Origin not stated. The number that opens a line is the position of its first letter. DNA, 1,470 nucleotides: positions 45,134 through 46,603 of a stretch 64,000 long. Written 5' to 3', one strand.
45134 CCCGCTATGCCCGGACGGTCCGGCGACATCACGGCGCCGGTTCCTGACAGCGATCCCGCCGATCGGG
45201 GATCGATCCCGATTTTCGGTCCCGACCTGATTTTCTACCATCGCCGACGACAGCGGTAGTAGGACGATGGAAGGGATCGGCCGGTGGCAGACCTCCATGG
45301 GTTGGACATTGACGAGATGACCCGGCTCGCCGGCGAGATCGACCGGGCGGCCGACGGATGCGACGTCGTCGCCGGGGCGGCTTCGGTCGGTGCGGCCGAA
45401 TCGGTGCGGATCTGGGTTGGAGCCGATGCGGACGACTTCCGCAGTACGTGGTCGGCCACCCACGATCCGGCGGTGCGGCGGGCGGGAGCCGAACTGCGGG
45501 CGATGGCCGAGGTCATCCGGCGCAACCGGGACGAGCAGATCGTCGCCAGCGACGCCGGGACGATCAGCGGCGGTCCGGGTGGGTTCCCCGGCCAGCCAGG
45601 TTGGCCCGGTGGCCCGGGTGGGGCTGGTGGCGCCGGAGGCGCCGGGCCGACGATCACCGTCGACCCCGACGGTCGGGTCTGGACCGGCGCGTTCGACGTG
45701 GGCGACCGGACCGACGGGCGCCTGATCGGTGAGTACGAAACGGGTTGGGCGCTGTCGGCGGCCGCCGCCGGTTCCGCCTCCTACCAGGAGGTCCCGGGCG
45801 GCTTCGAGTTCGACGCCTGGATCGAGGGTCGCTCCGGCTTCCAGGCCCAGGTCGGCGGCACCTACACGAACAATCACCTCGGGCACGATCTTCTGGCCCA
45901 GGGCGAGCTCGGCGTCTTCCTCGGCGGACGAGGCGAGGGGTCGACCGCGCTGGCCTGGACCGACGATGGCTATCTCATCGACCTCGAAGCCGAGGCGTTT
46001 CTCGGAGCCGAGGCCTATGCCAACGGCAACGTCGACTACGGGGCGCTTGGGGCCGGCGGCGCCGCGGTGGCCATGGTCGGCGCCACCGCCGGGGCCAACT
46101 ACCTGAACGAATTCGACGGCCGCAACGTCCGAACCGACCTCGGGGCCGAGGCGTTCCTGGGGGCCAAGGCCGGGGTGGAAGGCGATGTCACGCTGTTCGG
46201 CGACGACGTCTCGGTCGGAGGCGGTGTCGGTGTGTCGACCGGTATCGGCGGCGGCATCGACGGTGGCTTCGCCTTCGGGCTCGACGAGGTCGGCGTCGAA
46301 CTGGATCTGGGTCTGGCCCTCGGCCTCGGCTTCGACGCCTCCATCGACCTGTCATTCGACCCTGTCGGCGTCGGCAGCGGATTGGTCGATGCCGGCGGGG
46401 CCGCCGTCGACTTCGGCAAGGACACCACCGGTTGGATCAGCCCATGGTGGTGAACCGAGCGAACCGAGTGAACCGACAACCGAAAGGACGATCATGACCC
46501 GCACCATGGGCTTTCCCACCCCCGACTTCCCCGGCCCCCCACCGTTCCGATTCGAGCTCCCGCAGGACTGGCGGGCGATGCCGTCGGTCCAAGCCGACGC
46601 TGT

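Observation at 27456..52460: Four copies of a perfect 12-bp palindrome at fixed spacing from a -10 box link the Tad pilus, WXG100 gene and both toxin modules into one candidate regulon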

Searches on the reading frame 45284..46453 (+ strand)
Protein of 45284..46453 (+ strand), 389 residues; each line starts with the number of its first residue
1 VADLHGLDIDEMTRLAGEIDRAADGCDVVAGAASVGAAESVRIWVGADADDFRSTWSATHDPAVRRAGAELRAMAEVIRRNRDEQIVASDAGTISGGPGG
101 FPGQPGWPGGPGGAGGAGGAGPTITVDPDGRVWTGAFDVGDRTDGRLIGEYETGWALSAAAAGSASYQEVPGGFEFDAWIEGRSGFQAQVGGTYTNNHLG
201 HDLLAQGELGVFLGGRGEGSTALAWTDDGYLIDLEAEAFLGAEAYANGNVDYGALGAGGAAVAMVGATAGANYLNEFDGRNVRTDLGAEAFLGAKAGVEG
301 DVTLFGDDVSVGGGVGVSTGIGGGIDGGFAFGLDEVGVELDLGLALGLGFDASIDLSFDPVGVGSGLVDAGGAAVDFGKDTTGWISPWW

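Call 11: search_protein_families(library=pfam, proteins=[window:45284-46453:+], max_evalue=0.01)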
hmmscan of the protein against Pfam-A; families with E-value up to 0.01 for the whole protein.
window:45284-46453:+ (389 aa): 0 families

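Call 29: search_protein_families(library=ncbifam, proteins=[window:45284-46453:+], max_evalue=0.1)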
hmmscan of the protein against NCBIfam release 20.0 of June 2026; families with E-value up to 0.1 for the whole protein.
window:45284-46453:+ (389 aa): 1 family
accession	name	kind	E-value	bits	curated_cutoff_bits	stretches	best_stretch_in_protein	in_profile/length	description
TIGR03930.1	WXG100_ESAT6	subfamily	0.033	14.4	44.85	1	8-83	5-79/90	WXG100 family type VII secretion target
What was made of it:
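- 45284..46997 (+): Effector with a WXG100-like N-terminus (45284-46453, 389 aa) plus an accessory gene (about 46494-46997). TIGR03930 is weak (call 29).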
